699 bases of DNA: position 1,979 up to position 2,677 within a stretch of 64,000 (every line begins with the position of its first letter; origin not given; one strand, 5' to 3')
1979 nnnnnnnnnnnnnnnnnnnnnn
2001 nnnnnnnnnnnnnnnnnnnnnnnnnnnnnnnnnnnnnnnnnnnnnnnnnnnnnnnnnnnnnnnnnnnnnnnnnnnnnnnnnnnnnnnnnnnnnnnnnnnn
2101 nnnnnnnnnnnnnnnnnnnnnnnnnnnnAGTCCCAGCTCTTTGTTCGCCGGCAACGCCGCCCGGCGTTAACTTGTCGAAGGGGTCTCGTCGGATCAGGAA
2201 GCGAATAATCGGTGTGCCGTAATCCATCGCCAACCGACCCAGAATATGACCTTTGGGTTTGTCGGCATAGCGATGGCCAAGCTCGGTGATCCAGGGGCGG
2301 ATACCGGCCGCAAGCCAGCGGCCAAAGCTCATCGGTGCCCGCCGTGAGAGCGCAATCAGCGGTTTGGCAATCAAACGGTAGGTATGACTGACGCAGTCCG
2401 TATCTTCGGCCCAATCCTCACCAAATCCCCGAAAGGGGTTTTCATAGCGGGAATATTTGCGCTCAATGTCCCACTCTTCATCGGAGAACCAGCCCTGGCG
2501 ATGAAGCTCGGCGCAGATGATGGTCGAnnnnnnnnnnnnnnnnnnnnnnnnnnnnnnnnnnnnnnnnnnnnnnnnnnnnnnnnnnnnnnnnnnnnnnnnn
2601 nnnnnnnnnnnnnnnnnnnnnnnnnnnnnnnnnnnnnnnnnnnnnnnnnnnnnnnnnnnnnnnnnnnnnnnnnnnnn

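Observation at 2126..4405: Large glycine-zipper protein with an intact Hint self-processing module and an unassigned C-terminal payload domain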

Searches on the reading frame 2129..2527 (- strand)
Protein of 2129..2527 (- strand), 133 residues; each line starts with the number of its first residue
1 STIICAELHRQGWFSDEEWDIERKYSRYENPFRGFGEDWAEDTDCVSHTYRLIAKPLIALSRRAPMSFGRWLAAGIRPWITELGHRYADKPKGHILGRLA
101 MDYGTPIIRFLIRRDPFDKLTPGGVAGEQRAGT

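Call 20: find_homologous_proteins(query=A1, max_evalue=0.01)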
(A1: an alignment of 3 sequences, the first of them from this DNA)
Query A1 (3 sequences) (133 aa, profile of the alignment): 7 proteins with E <= 0.01 among 480 candidates.
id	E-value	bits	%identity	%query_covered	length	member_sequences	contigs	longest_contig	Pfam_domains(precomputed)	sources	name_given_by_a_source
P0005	1.9e-43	165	100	100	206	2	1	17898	PF07591.16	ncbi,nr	ncbi:MAG: hypothetical protein HOC57_01740, partial [Rhodospirillaceae bacterium]|nr:hypothetical pr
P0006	2.4e-33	133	31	82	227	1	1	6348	-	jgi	jgi:hypothetical protein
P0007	5.6e-21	93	22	83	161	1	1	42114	-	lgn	-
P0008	5.4e-19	86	32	89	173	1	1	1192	-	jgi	jgi:hypothetical protein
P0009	1.3e-13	69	25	73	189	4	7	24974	-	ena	-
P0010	3.3e-10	58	28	72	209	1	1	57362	-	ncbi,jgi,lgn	ncbi:MAG: hypothetical protein WC856_07705 [Methylococcaceae bacterium]|jgi:hypothetical protein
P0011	3.5e-5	42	50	12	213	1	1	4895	-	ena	-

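Call 22: find_encoding_contigs(protein=P0007, flank=10000, max_places=2)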
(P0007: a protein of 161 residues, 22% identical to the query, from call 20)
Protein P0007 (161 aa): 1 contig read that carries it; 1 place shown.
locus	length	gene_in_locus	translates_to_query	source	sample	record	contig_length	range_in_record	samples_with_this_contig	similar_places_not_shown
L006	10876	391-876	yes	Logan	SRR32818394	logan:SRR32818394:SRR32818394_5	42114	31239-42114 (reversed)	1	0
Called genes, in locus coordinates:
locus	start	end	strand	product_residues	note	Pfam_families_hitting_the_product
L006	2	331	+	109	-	?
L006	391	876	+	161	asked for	-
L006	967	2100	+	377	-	PF00005:ABC_tran, PF02463:SMC_N (faint), PF13304:AAA_21 (faint), PF13401:AAA_22 (faint)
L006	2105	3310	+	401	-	PF12704:MacB_PCD, PF02687:FtsX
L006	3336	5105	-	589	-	PF00664:ABC_membrane, PF02463:SMC_N (faint), PF00005:ABC_tran, PF13304:AAA_21 (faint)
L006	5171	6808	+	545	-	PF01565:FAD_binding_4, PF02913:FAD-oxidase_C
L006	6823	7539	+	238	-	PF03358:FMN_red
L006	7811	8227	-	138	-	PF02467:Whib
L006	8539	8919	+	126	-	PF07237:DUF1428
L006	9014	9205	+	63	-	PF18930:DUF5679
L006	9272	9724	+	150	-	PF08818:DUF1801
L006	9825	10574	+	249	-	-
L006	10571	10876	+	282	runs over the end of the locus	-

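Call 23: find_encoding_contigs(protein=P0010, flank=10000, max_places=2)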
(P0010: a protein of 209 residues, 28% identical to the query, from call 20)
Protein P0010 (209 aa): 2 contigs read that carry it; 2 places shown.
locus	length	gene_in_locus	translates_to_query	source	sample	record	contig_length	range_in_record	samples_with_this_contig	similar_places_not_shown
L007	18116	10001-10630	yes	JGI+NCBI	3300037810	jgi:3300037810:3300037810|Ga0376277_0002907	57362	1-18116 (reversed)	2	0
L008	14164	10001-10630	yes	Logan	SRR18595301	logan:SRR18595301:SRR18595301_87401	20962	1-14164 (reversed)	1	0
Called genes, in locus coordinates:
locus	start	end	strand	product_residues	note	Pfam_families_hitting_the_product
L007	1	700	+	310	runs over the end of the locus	-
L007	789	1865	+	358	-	-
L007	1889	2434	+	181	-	-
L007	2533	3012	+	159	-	-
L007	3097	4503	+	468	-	-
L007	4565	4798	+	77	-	-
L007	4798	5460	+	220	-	PF24175:SU10_adaptor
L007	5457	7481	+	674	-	-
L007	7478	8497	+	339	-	-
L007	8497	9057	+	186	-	-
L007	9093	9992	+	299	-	-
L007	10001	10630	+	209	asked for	-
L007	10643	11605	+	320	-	PF07883:Cupin_2 (faint), PF05118:Asp_Arg_Hydrox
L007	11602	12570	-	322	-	PF01541:GIY-YIG, PF07460:NUMOD3 (faint)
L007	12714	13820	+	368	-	-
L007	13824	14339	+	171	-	-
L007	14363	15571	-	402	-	PF12323:HTH_OrfB_IS605, PF01385:OrfB_IS605, PF07282:Cas12f1-like_TNB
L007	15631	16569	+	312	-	-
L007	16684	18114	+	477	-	?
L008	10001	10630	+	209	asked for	-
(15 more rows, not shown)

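Call 24: find_encoding_contigs(protein=P0009, flank=10000, max_places=2)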
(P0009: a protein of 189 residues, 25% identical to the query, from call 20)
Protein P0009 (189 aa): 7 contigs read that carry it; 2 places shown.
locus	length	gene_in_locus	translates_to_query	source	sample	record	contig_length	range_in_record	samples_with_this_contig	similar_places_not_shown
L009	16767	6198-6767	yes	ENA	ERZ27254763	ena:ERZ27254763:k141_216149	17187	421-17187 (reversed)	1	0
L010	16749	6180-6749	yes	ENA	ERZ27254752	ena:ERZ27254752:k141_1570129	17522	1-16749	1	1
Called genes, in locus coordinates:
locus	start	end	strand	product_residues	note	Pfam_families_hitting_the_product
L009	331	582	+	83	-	PF00828:Ribosomal_L27A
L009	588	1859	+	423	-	PF00344:SecY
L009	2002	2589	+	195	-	PF00406:ADK, PF13207:AAA_17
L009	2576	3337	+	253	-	PF00557:Peptidase_M24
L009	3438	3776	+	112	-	-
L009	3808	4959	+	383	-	-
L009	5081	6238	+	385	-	-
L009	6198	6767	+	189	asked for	-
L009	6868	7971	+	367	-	-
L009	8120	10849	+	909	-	PF26449:DUF8128, PF25199:nSTAND_NTPase5 (faint), PF12696:TraG-D_C (faint)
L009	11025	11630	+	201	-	PF00334:NDK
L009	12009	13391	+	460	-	PF23023:Anti-Pycsar_Apyc1, PF00753:Lactamase_B, PF16661:Lactamase_B_6, PF12706:Lactamase_B_2, PF10996:Beta-Casp, PF07521:RMMBL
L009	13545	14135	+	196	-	PF18306:LDcluster4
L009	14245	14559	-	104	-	PF00453:Ribosomal_L20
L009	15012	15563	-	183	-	PF05198:IF3_N, PF00707:IF3_C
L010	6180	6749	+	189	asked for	-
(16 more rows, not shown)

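Call 25: search_protein_families(library=phrogs, proteins=[P0010, P0011, P0007, P0009], max_evalue=0.1)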
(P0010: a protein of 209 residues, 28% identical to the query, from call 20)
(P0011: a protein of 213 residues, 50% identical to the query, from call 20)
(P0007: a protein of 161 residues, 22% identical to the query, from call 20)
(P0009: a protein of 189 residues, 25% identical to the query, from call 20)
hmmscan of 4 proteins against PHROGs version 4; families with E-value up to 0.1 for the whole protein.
P0010 (209 aa): 0 families

P0011 (213 aa): 0 families

P0007 (161 aa): 0 families

P0009 (189 aa): 0 families

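Call 36: search_protein_representatives(alignment_id=A2)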
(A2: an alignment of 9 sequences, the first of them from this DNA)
Query: 9 sequences, 113 profile positions. Proteins with E-value up to 0.001 (for the whole library): 3120; up to 1e-10: 2137; up to 1e-30: 55. The best 150 are listed.
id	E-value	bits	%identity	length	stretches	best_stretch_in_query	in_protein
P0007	3.1e-42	159.4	-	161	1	1-112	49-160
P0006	2.1e-41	156.8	-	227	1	1-106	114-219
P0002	6.8e-41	155.1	-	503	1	1-110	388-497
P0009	4.9e-39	149.1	-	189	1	2-111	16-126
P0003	6.2e-38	145.6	-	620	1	1-109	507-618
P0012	1.5e-35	137.9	-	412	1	3-107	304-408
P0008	5.1e-35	136.2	-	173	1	1-104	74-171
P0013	9.4e-35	135.3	-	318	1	2-104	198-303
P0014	6.1e-34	132.7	-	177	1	1-104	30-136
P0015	1.9e-33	131.1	-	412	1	2-106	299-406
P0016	3.7e-33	130.2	-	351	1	2-102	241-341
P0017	4.0e-33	130.1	-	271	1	2-106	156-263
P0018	4.5e-33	129.9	-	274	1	2-102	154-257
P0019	7.6e-33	129.2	-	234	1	1-105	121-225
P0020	1.0e-32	128.7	-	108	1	4-104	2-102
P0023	4.0e-32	126.8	-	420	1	3-108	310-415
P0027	6.0e-32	126.3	-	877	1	1-108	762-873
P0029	8.8e-32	125.8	-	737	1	1-107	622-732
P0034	1.5e-31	125.0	-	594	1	3-106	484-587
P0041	2.5e-31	124.3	-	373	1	1-103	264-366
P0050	4.2e-31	123.6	-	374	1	1-103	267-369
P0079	4.4e-30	120.3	-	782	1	2-101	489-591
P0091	1.2e-29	118.8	-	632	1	2-102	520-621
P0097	1.7e-29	118.4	-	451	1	2-103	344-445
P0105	2.6e-29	117.8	-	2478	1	3-100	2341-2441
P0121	9.6e-29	116.0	-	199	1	2-101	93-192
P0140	2.9e-28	114.4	-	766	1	2-99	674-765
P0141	3.0e-28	114.4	-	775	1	2-106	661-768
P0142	3.0e-28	114.4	-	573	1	1-103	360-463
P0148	5.4e-28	113.5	-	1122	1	2-101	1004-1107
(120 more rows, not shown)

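Call 37: search_protein_families(library=pfam, proteins=[P0105, P0148, P0027, P0079, P0141, P0140, P0029, P0091, P0034, P0142], max_evalue=0.01)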
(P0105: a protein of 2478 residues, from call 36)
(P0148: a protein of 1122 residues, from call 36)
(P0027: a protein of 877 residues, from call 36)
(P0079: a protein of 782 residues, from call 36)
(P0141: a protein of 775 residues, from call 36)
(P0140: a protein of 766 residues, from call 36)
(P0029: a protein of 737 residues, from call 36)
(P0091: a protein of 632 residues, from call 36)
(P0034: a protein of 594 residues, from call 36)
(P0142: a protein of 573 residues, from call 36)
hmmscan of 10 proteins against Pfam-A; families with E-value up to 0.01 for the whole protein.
P0105 (2478 aa): 6 families
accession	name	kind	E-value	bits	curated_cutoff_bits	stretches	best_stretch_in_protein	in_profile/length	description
PF03534.18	SpvB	-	6.5e-24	85.1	22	1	401-556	3-184/287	Salmonella virulence plasmid 65kDa B protein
PF12256.14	TcdB_toxin_midN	-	2.6e-16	59.9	24.8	1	1006-1115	28-158/181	Insecticide toxin TcdB middle/N-terminal region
PF05593.20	RHS_repeat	-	1.4e-10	41.7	22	1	1729-1756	1-28/38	RHS Repeat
PF13517.12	FG-GAP_3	-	2e-08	35.1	26.9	0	884-939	1-55/61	FG-GAP-like repeat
PF10387.14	DUF2442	-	3.5e-06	27.6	23.9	0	962-987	6-31/72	Protein of unknown function (DUF2442)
PF05903.20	Peptidase_C97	-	8.7e-05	22.9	29.2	1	2199-2238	83-122/151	PPPDE putative peptidase domain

P0148 (1122 aa): 0 families

P0027 (877 aa): 1 family
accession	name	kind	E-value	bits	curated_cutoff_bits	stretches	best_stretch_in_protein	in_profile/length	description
PF01476.26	LysM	-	2.4e-05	24.6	20.9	1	443-480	9-43/43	LysM domain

P0079 (782 aa): 2 families
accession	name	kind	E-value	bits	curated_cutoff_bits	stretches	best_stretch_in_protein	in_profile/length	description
PF05903.20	Peptidase_C97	-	0.0069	16.7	29.2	0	367-387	99-119/151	PPPDE putative peptidase domain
PF03527.20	RHS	-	0.0092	16.2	27.9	0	175-196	1-22/38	RHS protein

P0141 (775 aa): 1 family
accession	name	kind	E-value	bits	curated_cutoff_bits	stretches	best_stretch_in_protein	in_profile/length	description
PF07486.17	Hydrolase_2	-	5.8e-11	43.4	27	1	22-139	2-99/100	Cell Wall Hydrolase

P0140 (766 aa): 0 families

P0029 (737 aa): 0 families

P0091 (632 aa): 0 families

P0034 (594 aa): 0 families

P0142 (573 aa): 0 families

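Call 39: search_dna_similar(query=P0020, collection=phages, mode=protein, max_evalue=0.001, max_rows=30)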
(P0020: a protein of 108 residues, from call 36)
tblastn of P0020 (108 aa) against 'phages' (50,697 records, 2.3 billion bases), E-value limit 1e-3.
Records with a match: 3; places in all: 3; records where one place covers at least 80% of the query: 3.
Best place of each record, by identity: <60% 3.
By first word of the organism name: Puniceispirillum 2; Synechococcus 1.
By host as written in the record: Candidatus Puniceispirillum marinum IMCC1322 2; Synechococcus sp. MIT S9220 1.
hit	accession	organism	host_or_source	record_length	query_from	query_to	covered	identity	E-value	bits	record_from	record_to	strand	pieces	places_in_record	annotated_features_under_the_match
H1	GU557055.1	Puniceispirillum phage HMO-2011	Candidatus Puniceispirillum marinum ...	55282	1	106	98%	27.5%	7e-8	54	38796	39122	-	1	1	hypothetical protein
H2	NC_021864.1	Puniceispirillum phage HMO-2011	Candidatus Puniceispirillum marinum ...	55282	1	106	98%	27.5%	7e-8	54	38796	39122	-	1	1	hypothetical protein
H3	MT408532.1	Synechococcus phage SynMITS9220M01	Synechococcus sp. MIT S9220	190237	1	102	94%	25.8%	2e-5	47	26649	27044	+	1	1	hypothetical protein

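Call 40: search_protein_families(library=ncbifam, proteins=[P0020, P0012, P0016, P0023, P0041, P0050, P0097, P0121, P0141, P0105], max_evalue=0.01)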
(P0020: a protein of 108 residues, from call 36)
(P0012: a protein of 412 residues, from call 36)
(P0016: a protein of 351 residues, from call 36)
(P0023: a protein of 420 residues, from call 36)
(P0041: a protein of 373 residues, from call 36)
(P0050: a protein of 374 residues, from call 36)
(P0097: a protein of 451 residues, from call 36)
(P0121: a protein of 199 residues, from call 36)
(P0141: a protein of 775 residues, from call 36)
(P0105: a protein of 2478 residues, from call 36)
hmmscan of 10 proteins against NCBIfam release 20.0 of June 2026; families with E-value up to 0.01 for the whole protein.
P0020 (108 aa): 0 families

P0012 (412 aa): 0 families

P0016 (351 aa): 0 families

P0023 (420 aa): 0 families

P0041 (373 aa): 0 families

P0050 (374 aa): 0 families

P0097 (451 aa): 0 families

P0121 (199 aa): 1 family
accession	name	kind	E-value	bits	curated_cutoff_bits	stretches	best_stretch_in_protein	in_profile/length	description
NF052420.1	translocon_SseD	equivalog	0.00012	22.2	130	1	26-88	16-79/152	type III secretion system translocon protein SseD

P0141 (775 aa): 1 family
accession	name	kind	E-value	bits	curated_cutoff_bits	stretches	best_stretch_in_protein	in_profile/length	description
TIGR02869.1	spore_SleB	equivalog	2.8e-08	33.9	236.5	1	8-141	89-201/201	spore cortex-lytic enzyme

P0105 (2478 aa): 3 families
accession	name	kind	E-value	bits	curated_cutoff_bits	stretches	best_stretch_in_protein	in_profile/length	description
TIGR03696.1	Rhs_assc_core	domain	9.5e-20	70.9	32.5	1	2046-2122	1-75/76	RHS repeat-associated core domain-containing protein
NF041261.1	RHS_core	equivalog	4.7e-17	61.1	2000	2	2019-2122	1157-1260/1261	RHS element core protein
NF011780.0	PRK15244.1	equivalog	1.9e-10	40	1133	1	402-478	33-109/591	SPI-2 type III secretion system effector NAD(+)--protein-arginine ADP-ribosyltransferase SpvB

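Call 41: get_annotated_region(hit=H2, flank=9000)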
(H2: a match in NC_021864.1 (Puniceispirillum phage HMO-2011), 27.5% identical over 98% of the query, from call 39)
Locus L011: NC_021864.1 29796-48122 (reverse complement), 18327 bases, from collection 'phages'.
description: Puniceispirillum phage HMO-2011, complete genome.
organism: Puniceispirillum phage HMO-2011 (NCBI taxid 948071)
taxonomy: Viruses; Duplodnaviria; Heunggongvirae; Uroviricota; Caudoviricetes
host: Candidatus Puniceispirillum marinum IMCC1322; source: -; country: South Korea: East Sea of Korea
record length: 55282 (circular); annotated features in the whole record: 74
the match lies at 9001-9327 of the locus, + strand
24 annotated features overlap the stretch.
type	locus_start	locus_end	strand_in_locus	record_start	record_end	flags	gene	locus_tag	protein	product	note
CDS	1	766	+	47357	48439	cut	-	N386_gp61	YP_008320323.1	methanesulfonate monooxygenase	Pfam:PF00848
CDS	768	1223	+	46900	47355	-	-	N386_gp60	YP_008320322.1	hypothetical protein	-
CDS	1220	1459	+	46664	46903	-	-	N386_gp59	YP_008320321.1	hypothetical protein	-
CDS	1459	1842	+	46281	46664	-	-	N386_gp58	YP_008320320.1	hypothetical protein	similar to hypothetical protein ORF031 from Pseudomonas phage PA11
CDS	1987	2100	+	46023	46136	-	-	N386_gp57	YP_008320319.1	hypothetical protein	-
CDS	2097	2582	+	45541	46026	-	-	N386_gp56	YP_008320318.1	phage lysozyme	Pfam:PF00959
CDS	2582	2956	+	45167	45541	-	-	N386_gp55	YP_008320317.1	hypothetical protein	-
CDS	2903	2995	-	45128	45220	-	-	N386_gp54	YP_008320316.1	hypothetical protein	-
CDS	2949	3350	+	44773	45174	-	-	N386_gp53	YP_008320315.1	hypothetical protein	-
CDS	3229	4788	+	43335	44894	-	-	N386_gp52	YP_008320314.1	terminase large subunit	Pfam:PF03237; terminase_6; terminase-like family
CDS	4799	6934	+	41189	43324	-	-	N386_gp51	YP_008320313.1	head-tail adaptor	-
CDS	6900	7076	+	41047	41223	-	-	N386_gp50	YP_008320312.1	hypothetical protein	-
CDS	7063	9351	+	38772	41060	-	-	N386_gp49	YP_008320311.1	hypothetical protein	-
CDS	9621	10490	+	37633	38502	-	-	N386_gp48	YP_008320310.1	hypothetical protein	-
CDS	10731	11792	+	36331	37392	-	-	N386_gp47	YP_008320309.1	putative coat protein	Pfam:PF11651, P22 coat protein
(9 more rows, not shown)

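Call 42: get_annotated_region(hit=H3, flank=6000)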
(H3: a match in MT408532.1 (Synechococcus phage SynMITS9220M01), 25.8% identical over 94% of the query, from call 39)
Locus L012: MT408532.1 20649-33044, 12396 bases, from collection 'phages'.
description: Synechococcus phage SynMITS9220M01, complete genome.
organism: Synechococcus phage SynMITS9220M01 (NCBI taxid 2736186)
taxonomy: Viruses; Duplodnaviria; Heunggongvirae; Uroviricota; Caudoviricetes; Kyanoviridae
host: Synechococcus sp. MIT S9220; source: seawater; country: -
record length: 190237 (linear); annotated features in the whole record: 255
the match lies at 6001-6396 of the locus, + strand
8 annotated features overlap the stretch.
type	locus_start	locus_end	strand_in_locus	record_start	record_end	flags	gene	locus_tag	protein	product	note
CDS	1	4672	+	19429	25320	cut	-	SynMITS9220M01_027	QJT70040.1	fiber protein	-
CDS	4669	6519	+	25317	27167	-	-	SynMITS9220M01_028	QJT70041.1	hypothetical protein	-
CDS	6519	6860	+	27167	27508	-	-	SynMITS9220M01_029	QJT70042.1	hypothetical protein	-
CDS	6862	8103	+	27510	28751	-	-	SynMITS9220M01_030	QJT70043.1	hypothetical protein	-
CDS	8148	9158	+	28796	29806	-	-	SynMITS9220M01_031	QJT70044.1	tail fiber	-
CDS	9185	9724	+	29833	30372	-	-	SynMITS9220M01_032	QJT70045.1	hypothetical protein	-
CDS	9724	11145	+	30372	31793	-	-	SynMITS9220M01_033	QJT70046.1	hypothetical protein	-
CDS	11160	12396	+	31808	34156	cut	-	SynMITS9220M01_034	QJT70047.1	hypothetical protein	-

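Call 43: search_protein_families(library=pfam, proteins=[L011:7063-9351:+, L012:4669-6519:+, L007:10643-11605:+, L007:9093-9992:+, L011:9621-10490:+], max_evalue=1)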
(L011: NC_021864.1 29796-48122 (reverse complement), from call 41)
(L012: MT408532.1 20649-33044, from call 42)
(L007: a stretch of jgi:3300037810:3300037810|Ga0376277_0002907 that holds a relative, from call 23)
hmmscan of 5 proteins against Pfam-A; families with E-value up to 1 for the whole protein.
L011:7063-9351:+ (762 aa): 0 families

L012:4669-6519:+ (616 aa): 3 families
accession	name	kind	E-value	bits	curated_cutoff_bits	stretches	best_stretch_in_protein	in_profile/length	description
PF21722.4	Gly_rich_2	-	0.0037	17.7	24.3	1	214-398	1-217/226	Glycine-rich domain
PF07654.21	C1-set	-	0.0064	17.3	21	1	163-213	13-62/86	Immunoglobulin C1-set domain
PF19779.4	DUF6264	-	0.14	12.7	31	1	401-455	30-84/183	Family of unknown function (DUF6264)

L007:10643-11605:+ (320 aa): 3 families
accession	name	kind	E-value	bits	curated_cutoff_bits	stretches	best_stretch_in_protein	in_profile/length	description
PF05118.21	Asp_Arg_Hydrox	-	2.9e-08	34.1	22.6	1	188-320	37-157/157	Aspartyl/Asparaginyl beta-hydroxylase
PF07883.17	Cupin_2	-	1.2e-06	28.6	27.2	2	279-309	33-63/70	Cupin domain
PF02311.25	AraC_binding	-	0.0025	18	21.1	1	32-102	16-87/135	AraC-like ligand binding domain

L007:9093-9992:+ (299 aa): 0 families

L011:9621-10490:+ (289 aa): 4 families
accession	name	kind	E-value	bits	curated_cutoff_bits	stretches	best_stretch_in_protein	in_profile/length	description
PF05577.18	Peptidase_S28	-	0.0067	15.7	25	1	115-266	150-303/434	Serine carboxypeptidase S28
PF12167.14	Arm-DNA-bind_2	-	0.046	14.2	22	1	258-283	33-58/65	Arm DNA-binding domain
PF18993.5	Rv0078B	-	0.062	13.8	27.1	1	140-188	4-51/63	Rv0078B-related antitoxin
PF23886.1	DUF7239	-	0.64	10.7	24.6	0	188-272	13-79/112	Family of unknown function (DUF7239)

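Call 50: search_solved_structures(query=A5, max_evalue=10, show_alignments=1)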
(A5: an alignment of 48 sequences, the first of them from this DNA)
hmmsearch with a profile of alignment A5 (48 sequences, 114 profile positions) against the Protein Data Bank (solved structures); distinct sequences matched with E-value up to 10: 0.

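Call 54: predict_structure(alignment_id=A5)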
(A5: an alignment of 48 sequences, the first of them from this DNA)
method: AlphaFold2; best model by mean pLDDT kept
length: 133 residues; sequences in the alignment: 48
mean_pLDDT: 83.7   pTM: 0.72
mean pLDDT of the five models: 83.7, 82.8, 82.6, 82.0, 81.8
residues with pLDDT >= 90: 73; 70-90: 25; 50-70: 35; < 50: 0
segments of 3 or more residues with pLDDT < 50: none
pLDDT, mean of each block of 10 residues (from residue 1): 91 97 82 59 78 94 97 96 94 96 86 68 56 64
secondary structure, 60 per line:
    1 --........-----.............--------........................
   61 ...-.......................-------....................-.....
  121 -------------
elements in order: H3-10 H16-28 H37-63 H65-87 H95-114 H116-120
